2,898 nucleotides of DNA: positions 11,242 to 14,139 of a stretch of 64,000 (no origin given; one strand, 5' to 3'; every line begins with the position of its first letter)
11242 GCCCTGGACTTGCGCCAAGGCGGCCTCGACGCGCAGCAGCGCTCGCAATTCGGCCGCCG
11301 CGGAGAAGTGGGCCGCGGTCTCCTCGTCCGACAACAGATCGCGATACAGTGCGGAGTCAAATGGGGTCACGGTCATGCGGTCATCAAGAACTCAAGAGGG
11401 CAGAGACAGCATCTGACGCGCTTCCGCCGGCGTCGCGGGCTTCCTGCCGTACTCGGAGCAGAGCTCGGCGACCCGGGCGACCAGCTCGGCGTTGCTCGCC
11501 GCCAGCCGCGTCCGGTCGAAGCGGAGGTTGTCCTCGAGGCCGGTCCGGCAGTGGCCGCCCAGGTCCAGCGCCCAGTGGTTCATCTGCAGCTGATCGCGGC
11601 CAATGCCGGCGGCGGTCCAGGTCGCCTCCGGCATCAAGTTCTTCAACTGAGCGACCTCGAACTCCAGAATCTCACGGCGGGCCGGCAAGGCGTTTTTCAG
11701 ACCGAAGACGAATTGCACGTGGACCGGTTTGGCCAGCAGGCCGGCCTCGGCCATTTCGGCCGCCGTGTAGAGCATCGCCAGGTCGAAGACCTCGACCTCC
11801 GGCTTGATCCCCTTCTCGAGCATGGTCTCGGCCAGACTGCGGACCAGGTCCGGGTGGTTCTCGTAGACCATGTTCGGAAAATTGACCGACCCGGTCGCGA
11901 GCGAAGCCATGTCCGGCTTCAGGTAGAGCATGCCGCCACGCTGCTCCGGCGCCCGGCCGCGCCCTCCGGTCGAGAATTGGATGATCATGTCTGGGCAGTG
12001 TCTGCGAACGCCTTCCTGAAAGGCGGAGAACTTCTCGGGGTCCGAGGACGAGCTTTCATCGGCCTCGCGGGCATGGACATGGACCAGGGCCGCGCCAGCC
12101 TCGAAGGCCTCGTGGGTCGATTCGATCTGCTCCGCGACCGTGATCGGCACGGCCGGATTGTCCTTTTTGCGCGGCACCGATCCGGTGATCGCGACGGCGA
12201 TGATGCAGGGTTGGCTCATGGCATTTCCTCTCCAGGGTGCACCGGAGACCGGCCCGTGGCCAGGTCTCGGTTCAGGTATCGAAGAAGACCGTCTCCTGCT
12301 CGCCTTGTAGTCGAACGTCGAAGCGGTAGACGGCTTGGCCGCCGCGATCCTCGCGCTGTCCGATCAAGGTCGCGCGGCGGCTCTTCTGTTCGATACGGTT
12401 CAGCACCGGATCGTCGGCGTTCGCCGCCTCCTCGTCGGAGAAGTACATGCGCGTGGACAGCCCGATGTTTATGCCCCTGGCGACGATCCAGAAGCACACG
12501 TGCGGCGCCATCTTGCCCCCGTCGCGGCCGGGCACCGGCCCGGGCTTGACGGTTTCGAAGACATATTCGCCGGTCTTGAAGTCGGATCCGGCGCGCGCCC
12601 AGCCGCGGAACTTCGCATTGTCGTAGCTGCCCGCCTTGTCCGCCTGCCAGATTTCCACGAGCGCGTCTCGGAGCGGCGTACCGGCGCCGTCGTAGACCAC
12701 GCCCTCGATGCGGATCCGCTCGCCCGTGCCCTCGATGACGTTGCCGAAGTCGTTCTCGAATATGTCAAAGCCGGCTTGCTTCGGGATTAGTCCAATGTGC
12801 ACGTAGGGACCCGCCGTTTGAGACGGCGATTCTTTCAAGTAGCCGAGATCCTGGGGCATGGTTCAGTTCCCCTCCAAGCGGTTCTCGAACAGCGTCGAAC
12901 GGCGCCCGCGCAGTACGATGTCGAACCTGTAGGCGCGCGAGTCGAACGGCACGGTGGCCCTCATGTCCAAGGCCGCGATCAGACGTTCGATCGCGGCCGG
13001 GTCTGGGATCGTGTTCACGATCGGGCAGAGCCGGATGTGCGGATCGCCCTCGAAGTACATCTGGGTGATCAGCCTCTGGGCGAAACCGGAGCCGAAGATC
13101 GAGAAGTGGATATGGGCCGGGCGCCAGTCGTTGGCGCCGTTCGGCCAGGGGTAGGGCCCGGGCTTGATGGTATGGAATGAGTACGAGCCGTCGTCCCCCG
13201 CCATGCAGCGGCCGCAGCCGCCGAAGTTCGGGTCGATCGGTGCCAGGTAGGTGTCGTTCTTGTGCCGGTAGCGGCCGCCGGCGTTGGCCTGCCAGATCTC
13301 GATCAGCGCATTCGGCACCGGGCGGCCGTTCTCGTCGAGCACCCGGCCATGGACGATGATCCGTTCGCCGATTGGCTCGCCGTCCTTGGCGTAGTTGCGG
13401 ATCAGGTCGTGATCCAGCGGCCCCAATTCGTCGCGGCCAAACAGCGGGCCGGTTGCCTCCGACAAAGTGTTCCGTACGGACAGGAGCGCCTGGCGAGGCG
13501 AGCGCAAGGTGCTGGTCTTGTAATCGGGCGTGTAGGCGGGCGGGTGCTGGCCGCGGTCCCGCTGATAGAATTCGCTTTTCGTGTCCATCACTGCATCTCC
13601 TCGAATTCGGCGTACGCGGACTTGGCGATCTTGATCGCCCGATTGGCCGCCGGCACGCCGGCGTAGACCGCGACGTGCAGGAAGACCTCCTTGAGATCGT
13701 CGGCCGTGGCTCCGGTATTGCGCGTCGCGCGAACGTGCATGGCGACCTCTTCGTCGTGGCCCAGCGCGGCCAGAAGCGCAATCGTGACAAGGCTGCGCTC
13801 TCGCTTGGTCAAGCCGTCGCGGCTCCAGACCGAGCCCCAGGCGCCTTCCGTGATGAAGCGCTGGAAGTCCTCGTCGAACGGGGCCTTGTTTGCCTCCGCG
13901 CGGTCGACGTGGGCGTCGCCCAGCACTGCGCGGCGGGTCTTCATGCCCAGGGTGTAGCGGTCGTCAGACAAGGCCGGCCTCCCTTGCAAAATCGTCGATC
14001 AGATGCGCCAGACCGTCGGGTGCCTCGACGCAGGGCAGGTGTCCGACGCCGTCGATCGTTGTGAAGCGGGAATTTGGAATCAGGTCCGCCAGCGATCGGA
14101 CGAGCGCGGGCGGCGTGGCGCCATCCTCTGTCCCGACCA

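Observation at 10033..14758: BKACE (DUF849) gene embedded in pcaDCHG-B, with no pcaIJ or pcaF in the window: a possible alternative exit from the beta-ketoadipate pathway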

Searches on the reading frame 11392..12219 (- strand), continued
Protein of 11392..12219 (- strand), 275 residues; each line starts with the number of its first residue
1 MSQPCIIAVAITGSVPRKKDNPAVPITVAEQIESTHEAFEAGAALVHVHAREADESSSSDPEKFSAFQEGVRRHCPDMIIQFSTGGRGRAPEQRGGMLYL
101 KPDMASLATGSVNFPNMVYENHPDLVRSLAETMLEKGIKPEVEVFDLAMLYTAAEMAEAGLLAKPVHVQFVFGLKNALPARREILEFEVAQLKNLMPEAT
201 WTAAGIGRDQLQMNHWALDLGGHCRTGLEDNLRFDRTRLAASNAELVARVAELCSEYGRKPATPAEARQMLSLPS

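Call 68: search_protein_families(library=ncbifam, proteins=[L060:8496-9974:+, L070:400-1797:+, L056:5002-5796:-, L043:11020-11760:+, L079:1286-2215:+, L065:9897-11255:+, L041:11625-12770:+, L043:13803-15818:+, L061:12699-13685:+], max_evalue=1e-15)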
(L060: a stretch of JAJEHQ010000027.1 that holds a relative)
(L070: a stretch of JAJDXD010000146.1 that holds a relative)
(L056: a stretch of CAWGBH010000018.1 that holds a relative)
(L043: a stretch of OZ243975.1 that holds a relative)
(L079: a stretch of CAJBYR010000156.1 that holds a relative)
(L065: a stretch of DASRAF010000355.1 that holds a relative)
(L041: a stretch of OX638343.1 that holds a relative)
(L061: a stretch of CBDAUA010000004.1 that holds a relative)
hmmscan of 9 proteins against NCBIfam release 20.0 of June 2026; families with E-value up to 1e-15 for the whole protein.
L060:8496-9974:+ (493 aa): 12 families
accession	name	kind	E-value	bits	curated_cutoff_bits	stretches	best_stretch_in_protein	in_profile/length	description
NF006761.0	PRK09282.1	domain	6.5e-131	437.7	402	1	12-444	2-430/591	pyruvate carboxylase subunit B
TIGR01108.1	oadA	equivalog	1.2e-117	393.8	756.5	1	16-448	1-433/582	sodium-extruding oxaloacetate decarboxylase subunit alpha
NF008985.0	PRK12331.1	equivalog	1.6e-114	383.2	718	1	13-447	3-436/465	oxaloacetate decarboxylase subunit alpha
NF010644.0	PRK14041.1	equivalog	1.5e-107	360.1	734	1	14-445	3-430/467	pyruvate carboxylase subunit B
NF010643.0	PRK14040.1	subfamily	2.7e-105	353.1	892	1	10-442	3-430/595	oxaloacetate decarboxylase subunit alpha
NF008984.0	PRK12330.1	equivalog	4.5e-97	325.9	827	1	10-446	2-440/500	methylmalonyl-CoA carboxytransferase subunit 5S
NF010645.0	PRK14042.1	equivalog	3.7e-93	313.3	1182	1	15-446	5-432/596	pyruvate carboxylase subunit B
NF009231.0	PRK12581.1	equivalog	1.1e-83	281.3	954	1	10-443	9-441/468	oxaloacetate decarboxylase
NF009554.0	PRK12999.1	equivalog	2.8e-62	210.9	965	1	12-426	532-959/1147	pyruvate carboxylase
TIGR01235.1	pyruv_carbox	equivalog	5.1e-55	186.5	1114.45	1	12-427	529-957/1143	pyruvate carboxylase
TIGR03217.1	4OH_2_O_val_ald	equivalog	1.6e-23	83.4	286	1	138-281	119-261/334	4-hydroxy-2-oxovalerate aldolase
NF006049.0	PRK08195.1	subfamily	5.7e-23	81.5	229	1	138-282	124-267/344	4-hyroxy-2-oxovalerate/4-hydroxy-2-oxopentanoic acid aldolase,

L070:400-1797:+ (466 aa): 11 families
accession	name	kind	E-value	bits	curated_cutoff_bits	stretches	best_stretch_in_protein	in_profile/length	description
NF006367.0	PRK08591.1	subfamily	3.5e-188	625.9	597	1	16-461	2-446/451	acetyl-CoA carboxylase biotin carboxylase subunit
TIGR00514.1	accC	equivalog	4.1e-178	592.8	626.5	1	16-459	2-444/449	acetyl-CoA carboxylase biotin carboxylase subunit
NF009554.0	PRK12999.1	equivalog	2.6e-175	585.2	965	1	16-458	5-454/1147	pyruvate carboxylase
NF006406.0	PRK08654.1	equivalog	4.3e-174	579.7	739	1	16-459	2-443/499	acetyl-CoA carboxylase biotin carboxylase subunit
NF009471.0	PRK12833.1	equivalog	1.5e-170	567.7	686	1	15-458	4-446/467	acetyl-CoA carboxylase biotin carboxylase subunit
NF006286.0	PRK08462.1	equivalog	2.1e-164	547.6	740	1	15-459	3-444/445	acetyl-CoA carboxylase biotin carboxylase subunit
NF004085.0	PRK05586.1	equivalog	6.3e-163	542.8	723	1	16-461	2-446/448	acetyl-CoA carboxylase biotin carboxylase subunit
NF005525.0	PRK07178.1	equivalog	1.4e-160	535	768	1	16-458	2-441/471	acetyl-CoA carboxylase biotin carboxylase subunit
TIGR02712.1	urea_carbox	equivalog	9.8e-157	523.7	1303.85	1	17-457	2-440/1201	urea carboxylase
TIGR01235.1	pyruv_carbox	equivalog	4.1e-148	494.8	1114.45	1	18-457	1-449/1143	pyruvate carboxylase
NF006287.0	PRK08463.1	equivalog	7.9e-147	489.9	775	1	16-459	2-444/479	acetyl-CoA carboxylase subunit A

L056:5002-5796:- (265 aa): 1 family
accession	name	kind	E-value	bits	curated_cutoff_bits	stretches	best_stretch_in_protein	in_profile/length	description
TIGR01728.1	SsuA_fam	subfamily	9.2e-18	64.5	163.5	1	112-263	14-165/290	aliphatic sulfonate ABC transporter substrate-binding protein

L043:11020-11760:+ (247 aa): 2 families
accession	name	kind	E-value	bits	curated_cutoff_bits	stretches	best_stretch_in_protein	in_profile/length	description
NF010579.0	PRK13972.1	equivalog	5.5e-81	271.1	332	1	8-209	1-203/215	GSH-dependent disulfide bond oxidoreductase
NF008731.0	PRK11752.1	equivalog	2.6e-55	187.7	325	1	9-225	45-272/287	glutathione-dependent disulfide-bond oxidoreductase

L079:1286-2215:+ (310 aa): 5 families
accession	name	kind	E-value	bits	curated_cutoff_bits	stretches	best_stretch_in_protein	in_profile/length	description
NF045644.1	TransRegBhcR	equivalog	4e-47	160.7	350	1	20-265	20-264/267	HTH-type transcriptional regulator BhcR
TIGR02431.1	pcaR_pcaU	subfamily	3e-43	147.9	284.75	1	27-263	10-245/248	beta-ketoadipate pathway transcriptional regulators, PcaR/PcaU/PobR family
NF008601.2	PRK11569.1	equivalog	7.9e-32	110.5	380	1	18-262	22-268/276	glyoxylate bypass operon transcriptional repressor IclR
NF011671.1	PRK15090.1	equivalog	1.1e-30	106.7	275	1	21-263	9-250/256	DNA-binding transcriptional regulator KdgR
NF007548.0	PRK10163.1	equivalog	8.6e-21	74.3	406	1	25-256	24-255/271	HTH-type transcriptional repressor AllR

L065:9897-11255:+ (453 aa): 8 families
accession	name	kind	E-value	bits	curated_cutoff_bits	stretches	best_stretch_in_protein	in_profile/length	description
TIGR00883.1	2A0106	subfamily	1.8e-124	415.8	443.45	1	41-433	1-399/400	metabolite/H+ symporter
NF007414.0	PRK09952.1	equivalog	1.4e-103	346.9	538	1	34-444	23-436/438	shikimate transporter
NF007927.0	PRK10642.1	equivalog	7.9e-79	265.7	544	1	37-447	29-445/500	glycine betaine/L-proline transporter ProP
NF011656.1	PRK15075.1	subfamily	7.2e-65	219.5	445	1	36-442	10-413/419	tricarballylate/proton symporter TcuC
NF007710.0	PRK10406.1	subfamily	3.8e-55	187.7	550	1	34-433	24-416/432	MFS family transporter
TIGR00891.1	2A0112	subfamily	6.5e-28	97.9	552.9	1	36-246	15-205/405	sialate:H+ symport family MFS transporter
NF003024.0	PRK03893.1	subfamily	1.6e-19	70.1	604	1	36-243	24-209/497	sialate:H+ symport family MFS transporter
TIGR00895.1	2A0115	subfamily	6.3e-16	58.3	418.55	0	39-246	23-209/398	aromatic acid/H+ symport family MFS transporter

L041:11625-12770:+ (382 aa): 6 families
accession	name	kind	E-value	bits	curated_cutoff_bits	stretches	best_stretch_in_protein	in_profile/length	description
NF052585.1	SucGlutTfsCaiB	equivalog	9.7e-48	162.7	750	1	9-378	4-383/394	succinate--glutarate CoA-transferase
NF008511.0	PRK11430.1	equivalog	1.2e-44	153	522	1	7-333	4-335/381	CoA:oxalate CoA-transferase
NF041294.1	Scnl_mescCoAtase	equivalog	1.8e-41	142.5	700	1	12-377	3-377/381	succinyl-CoA:mesaconate CoA-transferase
NF003809.0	PRK05398.1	subfamily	2.2e-40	138.5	442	1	11-215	3-207/416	formyl-CoA transferase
TIGR03253.1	oxalate_frc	equivalog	2.3e-37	128.7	504.2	1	12-215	3-206/416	formyl-CoA transferase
NF002914.1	PRK03525.1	equivalog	9.8e-17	60.9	413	0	6-216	3-206/400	L-carnitine CoA-transferase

L043:13803-15818:+ (672 aa): 4 families
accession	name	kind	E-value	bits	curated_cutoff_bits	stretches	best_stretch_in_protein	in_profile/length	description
NF045494.1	AcCoALig_Archglob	equivalog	1.5e-79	268.1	1200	2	30-415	215-603/665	acetate--CoA ligase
TIGR02717.1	AcCoA-syn-alpha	equivalog_domain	4.9e-71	239.7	567.15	1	33-471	1-439/447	acetate--CoA ligase alpha subunit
NF045492.1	HydPropCoALig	equivalog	8.5e-63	212.8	1300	2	28-404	243-626/700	3-hydroxypropionate--CoA ligase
NF045493.1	HydDutCoALig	equivalog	9.6e-61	206.2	1300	1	36-672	6-662/698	4-hydroxybutyrate--CoA ligase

L061:12699-13685:+ (329 aa): 14 families
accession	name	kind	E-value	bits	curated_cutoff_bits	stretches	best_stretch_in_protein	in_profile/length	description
NF005471.0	PRK07066.1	equivalog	6.8e-121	403.2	414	1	12-318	5-312/321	L-carnitine dehydrogenase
NF005716.0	PRK07531.1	equivalog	4.1e-106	355.6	592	1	13-317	3-309/495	carnitine 3-dehydrogenase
NF004783.0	PRK06129.1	equivalog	6.8e-62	209.7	347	1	15-315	3-308/315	3-hydroxyacyl-CoA dehydrogenase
NF042925.1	FHMPC_DH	equivalog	1.1e-43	149.7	500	1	16-247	2-235/304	5-formyl-3-hydroxy-2-methylpyridine 4-carboxylate 5-dehydrogenase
NF006125.0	PRK08269.1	equivalog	1e-33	116.8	427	1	76-248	79-251/334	3-hydroxybutyryl-CoA dehydrogenase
NF006143.0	PRK08293.1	equivalog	6.4e-31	107.7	312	1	13-225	3-221/291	3-hydroxyacyl-CoA dehydrogenase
NF006124.0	PRK08268.1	subfamily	3.5e-30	105.4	508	1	12-233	5-229/507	3-hydroxyacyl-CoA dehydrogenase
NF004474.0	PRK05808.1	subfamily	3.8e-29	101.8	408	1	13-229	2-221/283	3-hydroxybutyryl-CoA dehydrogenase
NF006722.0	PRK09260.1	equivalog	9.1e-27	94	429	1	14-228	2-220/289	3-hydroxyacyl-CoA dehydrogenase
NF004699.0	PRK06035.1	equivalog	4.1e-21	75.4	500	1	14-226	3-221/294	3-hydroxyacyl-CoA dehydrogenase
NF005875.0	PRK07819.1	subfamily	4.6e-21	75.5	319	1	13-230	4-226/287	3-hydroxybutyryl-CoA dehydrogenase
NF008363.0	PRK11154.1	equivalog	3.8e-20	71.6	869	1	6-227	301-525/708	fatty acid oxidation complex subunit alpha FadJ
TIGR02279.1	PaaC-3OHAcCoADH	equivalog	5.3e-20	71.7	669.4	1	14-233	5-227/503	3-hydroxyacyl-CoA dehydrogenase PaaH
NF005715.0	PRK07530.1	equivalog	1.3e-19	70.6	420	1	13-229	3-222/292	3-hydroxybutyryl-CoA dehydrogenase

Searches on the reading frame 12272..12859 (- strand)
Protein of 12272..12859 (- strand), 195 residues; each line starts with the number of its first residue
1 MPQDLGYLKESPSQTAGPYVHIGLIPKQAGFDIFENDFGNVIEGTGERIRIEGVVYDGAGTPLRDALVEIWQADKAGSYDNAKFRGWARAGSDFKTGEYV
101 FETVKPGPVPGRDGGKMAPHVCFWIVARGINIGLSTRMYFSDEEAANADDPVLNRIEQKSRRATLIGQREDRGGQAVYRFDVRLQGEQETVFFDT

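Call 3: search_protein_families(library=pfam, proteins=[window:12272-12859:-])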
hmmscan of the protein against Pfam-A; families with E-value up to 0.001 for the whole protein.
window:12272-12859:- (195 aa): 1 family
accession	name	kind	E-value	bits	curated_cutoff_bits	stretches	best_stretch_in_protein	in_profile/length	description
PF00775.27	Dioxygenase_C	-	1.5e-14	54.3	27.3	1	43-186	24-182/182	Dioxygenase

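Call 4: search_protein_families(library=ncbifam, proteins=[window:12272-12859:-])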
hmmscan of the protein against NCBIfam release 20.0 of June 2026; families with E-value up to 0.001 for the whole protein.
window:12272-12859:- (195 aa): 4 families
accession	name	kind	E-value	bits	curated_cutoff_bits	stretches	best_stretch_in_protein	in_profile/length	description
TIGR02423.1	protocat_alph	equivalog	1e-68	231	126.25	1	11-194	1-192/193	protocatechuate 3,4-dioxygenase subunit alpha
TIGR02422.1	protocat_beta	equivalog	5e-24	85.2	296.4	1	7-192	23-218/220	protocatechuate 3,4-dioxygenase subunit beta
TIGR02439.1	catechol_proteo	equivalog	2.2e-06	26.9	392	1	25-80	108-160/285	catechol 1,2-dioxygenase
TIGR02438.1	catachol_actin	equivalog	0.00015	21.1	404.4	1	46-109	130-197/281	catechol 1,2-dioxygenase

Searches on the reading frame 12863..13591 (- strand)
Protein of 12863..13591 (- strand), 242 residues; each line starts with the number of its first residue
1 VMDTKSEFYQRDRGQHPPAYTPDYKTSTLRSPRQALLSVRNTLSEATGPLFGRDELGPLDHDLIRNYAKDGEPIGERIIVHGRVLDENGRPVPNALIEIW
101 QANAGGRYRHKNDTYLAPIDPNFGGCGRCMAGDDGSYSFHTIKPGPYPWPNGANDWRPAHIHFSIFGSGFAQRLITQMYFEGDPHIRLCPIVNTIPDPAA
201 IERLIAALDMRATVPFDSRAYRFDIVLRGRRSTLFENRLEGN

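Call 3: search_protein_families(library=pfam, proteins=[window:12863-13591:-])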
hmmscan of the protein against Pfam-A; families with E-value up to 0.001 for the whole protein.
window:12863-13591:- (242 aa): 3 families
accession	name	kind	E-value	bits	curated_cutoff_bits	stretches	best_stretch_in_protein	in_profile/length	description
PF00775.27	Dioxygenase_C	-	4e-61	206.1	27.3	1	47-229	2-182/182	Dioxygenase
PF12391.13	PCDO_beta_N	-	6.3e-14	51.8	24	1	9-42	1-34/34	Protocatechuate 3,4-dioxygenase beta subunit N terminal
PF13620.12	CarboxypepD_reg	-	0.00013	22.7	32.3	0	80-103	2-25/82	Carboxypeptidase regulatory-like domain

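Call 4: search_protein_families(library=ncbifam, proteins=[window:12863-13591:-])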
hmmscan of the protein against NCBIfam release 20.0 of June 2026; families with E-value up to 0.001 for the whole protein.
window:12863-13591:- (242 aa): 5 families
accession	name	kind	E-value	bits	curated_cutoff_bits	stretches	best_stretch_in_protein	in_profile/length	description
TIGR02422.1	protocat_beta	equivalog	9.4e-112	372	296.4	1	16-237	1-220/220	protocatechuate 3,4-dioxygenase subunit beta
TIGR02423.1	protocat_alph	equivalog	5.5e-36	124.3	126.25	1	72-235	34-190/193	protocatechuate 3,4-dioxygenase subunit alpha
TIGR02465.1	chlorocat_1_2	equivalog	6.3e-21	74.7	359.25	1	42-186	68-212/246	chlorocatechol 1,2-dioxygenase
TIGR02439.1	catechol_proteo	equivalog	4.9e-17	61.8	392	1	72-186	123-242/285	catechol 1,2-dioxygenase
TIGR02438.1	catachol_actin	equivalog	9.7e-16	57.7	404.4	1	75-186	130-246/281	catechol 1,2-dioxygenase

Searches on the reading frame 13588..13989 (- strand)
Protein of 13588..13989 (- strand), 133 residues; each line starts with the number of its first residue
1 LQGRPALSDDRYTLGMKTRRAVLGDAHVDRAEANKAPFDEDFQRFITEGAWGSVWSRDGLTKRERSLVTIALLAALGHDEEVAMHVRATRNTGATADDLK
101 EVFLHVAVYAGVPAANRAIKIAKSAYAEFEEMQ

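Call 3: search_protein_families(library=pfam, proteins=[window:13588-13989:-])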
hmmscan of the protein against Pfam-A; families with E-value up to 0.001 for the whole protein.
window:13588-13989:- (133 aa): 1 family
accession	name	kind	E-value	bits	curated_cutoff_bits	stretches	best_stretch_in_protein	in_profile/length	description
PF02627.25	CMD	-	1.4e-24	86.3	23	1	41-123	2-83/84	Carboxymuconolactone decarboxylase family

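Call 4: search_protein_families(library=ncbifam, proteins=[window:13588-13989:-])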
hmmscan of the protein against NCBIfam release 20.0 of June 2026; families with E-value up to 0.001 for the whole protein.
window:13588-13989:- (133 aa): 3 families
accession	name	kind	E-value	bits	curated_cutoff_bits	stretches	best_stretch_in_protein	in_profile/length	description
TIGR02425.1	decarb_PcaC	equivalog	5.7e-59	197.6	155.7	1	9-129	2-122/123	4-carboxymuconolactone decarboxylase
NF051488.1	bifunc_PcaDC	exception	2.5e-55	188.1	390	1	9-128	256-375/375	bifunctional 3-oxoadipate enol-lactonase/4-carboxymuconolactone decarboxylase PcaDC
NF051487.1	bifunc_PcaCD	exception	2.3e-33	115.9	430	1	9-125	3-123/413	bifunctional 4-carboxymuconolactone decarboxylase/3-oxoadipate enol-lactonase PcaCD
